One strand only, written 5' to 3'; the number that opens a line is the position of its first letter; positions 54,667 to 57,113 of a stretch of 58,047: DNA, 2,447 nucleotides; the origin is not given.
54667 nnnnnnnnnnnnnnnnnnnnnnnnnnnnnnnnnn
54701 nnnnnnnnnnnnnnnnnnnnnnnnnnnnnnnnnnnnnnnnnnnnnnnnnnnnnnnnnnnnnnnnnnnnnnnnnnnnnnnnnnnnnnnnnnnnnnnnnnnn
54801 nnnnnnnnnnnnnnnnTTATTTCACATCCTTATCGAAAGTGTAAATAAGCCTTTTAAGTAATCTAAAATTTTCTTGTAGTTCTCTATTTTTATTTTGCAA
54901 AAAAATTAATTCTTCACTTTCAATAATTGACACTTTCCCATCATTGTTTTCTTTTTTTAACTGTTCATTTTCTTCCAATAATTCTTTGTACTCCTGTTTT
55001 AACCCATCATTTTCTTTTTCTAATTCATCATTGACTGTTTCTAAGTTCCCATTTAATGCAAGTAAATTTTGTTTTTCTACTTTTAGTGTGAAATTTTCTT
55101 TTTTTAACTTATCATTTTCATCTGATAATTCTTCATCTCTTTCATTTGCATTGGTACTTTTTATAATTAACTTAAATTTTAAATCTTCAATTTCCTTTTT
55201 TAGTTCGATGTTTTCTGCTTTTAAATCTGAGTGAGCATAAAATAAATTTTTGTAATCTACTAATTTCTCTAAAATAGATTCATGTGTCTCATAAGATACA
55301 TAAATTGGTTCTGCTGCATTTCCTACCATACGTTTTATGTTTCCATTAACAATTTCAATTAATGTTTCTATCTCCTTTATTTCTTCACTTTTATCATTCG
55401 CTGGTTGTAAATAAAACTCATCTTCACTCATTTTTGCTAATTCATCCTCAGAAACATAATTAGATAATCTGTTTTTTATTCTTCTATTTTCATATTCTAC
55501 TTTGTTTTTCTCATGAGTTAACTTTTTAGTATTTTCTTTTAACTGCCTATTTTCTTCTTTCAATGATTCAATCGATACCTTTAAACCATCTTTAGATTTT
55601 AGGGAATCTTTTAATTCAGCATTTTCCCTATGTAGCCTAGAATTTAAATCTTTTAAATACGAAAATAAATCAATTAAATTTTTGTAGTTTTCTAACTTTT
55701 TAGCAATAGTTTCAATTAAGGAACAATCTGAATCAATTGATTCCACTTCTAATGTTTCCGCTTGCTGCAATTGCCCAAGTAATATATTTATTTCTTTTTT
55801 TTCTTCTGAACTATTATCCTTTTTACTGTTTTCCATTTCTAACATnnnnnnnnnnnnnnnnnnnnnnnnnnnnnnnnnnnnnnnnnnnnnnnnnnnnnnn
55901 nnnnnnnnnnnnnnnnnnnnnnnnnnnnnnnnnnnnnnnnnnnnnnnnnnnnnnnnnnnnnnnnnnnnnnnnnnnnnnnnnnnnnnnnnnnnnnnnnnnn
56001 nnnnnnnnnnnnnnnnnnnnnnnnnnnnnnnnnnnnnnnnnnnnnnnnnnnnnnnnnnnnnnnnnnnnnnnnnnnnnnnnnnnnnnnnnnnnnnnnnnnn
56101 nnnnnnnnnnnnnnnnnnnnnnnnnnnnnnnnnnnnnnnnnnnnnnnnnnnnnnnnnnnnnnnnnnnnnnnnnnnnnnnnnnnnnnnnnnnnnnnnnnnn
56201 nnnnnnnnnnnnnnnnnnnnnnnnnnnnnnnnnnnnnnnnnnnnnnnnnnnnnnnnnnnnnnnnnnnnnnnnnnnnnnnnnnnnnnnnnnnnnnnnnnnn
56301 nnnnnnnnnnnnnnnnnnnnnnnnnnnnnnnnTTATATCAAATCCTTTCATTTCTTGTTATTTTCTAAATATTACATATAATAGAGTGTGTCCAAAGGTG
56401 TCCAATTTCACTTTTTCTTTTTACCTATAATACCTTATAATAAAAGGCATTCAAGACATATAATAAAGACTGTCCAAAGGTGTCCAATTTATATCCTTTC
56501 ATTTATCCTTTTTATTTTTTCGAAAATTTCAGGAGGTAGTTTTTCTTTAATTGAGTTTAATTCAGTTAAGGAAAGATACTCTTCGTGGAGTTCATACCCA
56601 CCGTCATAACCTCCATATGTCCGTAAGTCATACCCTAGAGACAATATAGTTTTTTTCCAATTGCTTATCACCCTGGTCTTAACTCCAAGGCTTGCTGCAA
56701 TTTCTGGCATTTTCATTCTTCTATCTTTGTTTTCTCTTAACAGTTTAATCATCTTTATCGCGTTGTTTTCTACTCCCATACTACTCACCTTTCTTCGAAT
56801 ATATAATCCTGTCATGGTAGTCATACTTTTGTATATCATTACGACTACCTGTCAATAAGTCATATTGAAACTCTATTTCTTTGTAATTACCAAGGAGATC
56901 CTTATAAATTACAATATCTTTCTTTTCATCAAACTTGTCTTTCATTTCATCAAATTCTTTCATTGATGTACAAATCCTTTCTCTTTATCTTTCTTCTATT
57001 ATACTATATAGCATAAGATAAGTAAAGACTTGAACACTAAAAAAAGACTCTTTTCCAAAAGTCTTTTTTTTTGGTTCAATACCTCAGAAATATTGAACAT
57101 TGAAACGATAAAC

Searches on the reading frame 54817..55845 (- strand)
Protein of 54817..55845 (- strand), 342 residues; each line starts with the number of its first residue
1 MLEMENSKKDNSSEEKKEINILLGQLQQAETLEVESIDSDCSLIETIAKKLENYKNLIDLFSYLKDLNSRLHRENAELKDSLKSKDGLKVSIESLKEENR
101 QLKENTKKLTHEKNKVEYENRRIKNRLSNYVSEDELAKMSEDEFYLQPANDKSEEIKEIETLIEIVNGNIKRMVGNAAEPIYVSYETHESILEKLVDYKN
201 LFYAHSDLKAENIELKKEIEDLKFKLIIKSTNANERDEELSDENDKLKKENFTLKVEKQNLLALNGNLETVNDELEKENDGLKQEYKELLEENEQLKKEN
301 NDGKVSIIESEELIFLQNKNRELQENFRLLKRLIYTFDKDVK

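Call 11: search_protein_families(library=pfam, proteins=[window:54817-55845:-], max_evalue=0.01)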
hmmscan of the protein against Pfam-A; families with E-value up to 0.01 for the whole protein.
window:54817-55845:- (342 aa): 4 families
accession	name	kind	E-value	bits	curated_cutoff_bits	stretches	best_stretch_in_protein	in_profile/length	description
PF06156.18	YabA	-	0.00017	22.6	30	0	88-136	13-61/103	Initiation control protein YabA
PF06005.17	ZapB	-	0.0011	19.8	31.5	0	92-128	20-63/71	Cell division protein ZapB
PF21037.2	CCDC138_cc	-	0.0014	19.1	27.1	1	88-130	6-48/59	Coiled-coil-domain-containing protein 138, coiled-coil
PF14662.11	KASH_CCD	-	0.0042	17.5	43.3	0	52-125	22-95/191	Coiled-coil region of CCDC155 or KASH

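Call 38: find_encoding_contigs(protein=window:54817-55845:-, flank=10000, max_places=10)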
Protein window:54817-55845:- (342 aa): no gene with exactly this product is on record in the collection.

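Call 42: search_protein_families(library=phrogs, proteins=[window:54817-55845:-], max_evalue=0.01)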
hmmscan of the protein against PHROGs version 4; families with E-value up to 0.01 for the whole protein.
window:54817-55845:- (342 aa): 0 families

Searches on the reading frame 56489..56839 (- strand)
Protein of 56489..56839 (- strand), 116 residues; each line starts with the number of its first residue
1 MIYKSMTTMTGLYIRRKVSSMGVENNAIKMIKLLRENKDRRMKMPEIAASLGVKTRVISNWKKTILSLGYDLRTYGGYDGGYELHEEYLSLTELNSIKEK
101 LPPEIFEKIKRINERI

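Call 11: search_protein_families(library=pfam, proteins=[window:56489-56839:-], max_evalue=0.01)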
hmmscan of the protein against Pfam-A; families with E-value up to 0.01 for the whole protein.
window:56489-56839:- (116 aa): 1 family
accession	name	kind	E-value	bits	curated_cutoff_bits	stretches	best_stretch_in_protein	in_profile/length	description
PF13384.12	HTH_23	-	0.0028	17.9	24.6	1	29-65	9-41/50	Homeodomain-like domain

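Call 39: find_encoding_contigs(protein=window:56489-56839:-, flank=10000, max_places=10)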
Protein window:56489-56839:- (116 aa): 1 contig read that carries it; 1 place shown.
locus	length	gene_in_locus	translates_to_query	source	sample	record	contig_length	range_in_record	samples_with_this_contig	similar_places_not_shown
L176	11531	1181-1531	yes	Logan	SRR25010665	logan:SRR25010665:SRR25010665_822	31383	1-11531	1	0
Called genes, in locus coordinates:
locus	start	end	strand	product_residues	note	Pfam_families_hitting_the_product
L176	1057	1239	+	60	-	-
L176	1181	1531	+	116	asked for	-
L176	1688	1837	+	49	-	-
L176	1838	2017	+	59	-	-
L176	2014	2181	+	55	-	-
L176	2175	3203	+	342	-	PF28159:CEP89 (weak)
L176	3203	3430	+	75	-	-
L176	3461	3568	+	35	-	-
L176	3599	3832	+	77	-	-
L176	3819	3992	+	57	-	-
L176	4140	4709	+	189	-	-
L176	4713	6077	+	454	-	-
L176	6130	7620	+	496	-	PF05133:SPP1_portal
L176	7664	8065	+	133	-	-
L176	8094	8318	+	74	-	-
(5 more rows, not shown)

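Call 42: search_protein_families(library=phrogs, proteins=[window:56489-56779:-], max_evalue=0.01)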
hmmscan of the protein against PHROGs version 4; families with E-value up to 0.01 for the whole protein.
window:56489-56779:- (96 aa): 2 families
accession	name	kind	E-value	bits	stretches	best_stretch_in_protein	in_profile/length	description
phrog_2538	-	head and packaging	0.0015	19.7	1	6-43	6-40/129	terminase small subunit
phrog_7344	-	head and packaging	0.0072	17.5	0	6-43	16-50/161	terminase small subunit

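Call 96: search_solved_structures(query=window:56489-56779:-, max_evalue=1)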
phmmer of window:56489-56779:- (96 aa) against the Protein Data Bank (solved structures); distinct sequences matched with E-value up to 1: 3.
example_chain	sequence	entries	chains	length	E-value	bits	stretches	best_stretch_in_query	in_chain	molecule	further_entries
6y67_AAA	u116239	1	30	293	0.058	16.8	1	30-69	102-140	Capsid protein VP1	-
6y6a_A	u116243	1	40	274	0.06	16.8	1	30-69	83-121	Capsid protein VP1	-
1o0x_A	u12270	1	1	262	0.63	13.5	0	9-67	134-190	Methionine aminopeptidase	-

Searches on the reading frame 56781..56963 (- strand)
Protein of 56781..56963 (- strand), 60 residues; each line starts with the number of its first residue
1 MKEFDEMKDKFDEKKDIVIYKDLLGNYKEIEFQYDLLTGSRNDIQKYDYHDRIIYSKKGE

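Call 11: search_protein_families(library=pfam, proteins=[window:56781-56963:-], max_evalue=0.01)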
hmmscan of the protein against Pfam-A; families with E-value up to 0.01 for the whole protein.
window:56781-56963:- (60 aa): 0 families

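Call 42: search_protein_families(library=phrogs, proteins=[window:56781-56963:-], max_evalue=0.01)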
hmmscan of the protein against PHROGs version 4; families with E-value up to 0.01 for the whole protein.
window:56781-56963:- (60 aa): 0 families

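Call 95: search_solved_structures(query=window:56781-56963:-, max_evalue=1)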
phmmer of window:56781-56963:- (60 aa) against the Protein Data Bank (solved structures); distinct sequences matched with E-value up to 1: 0.
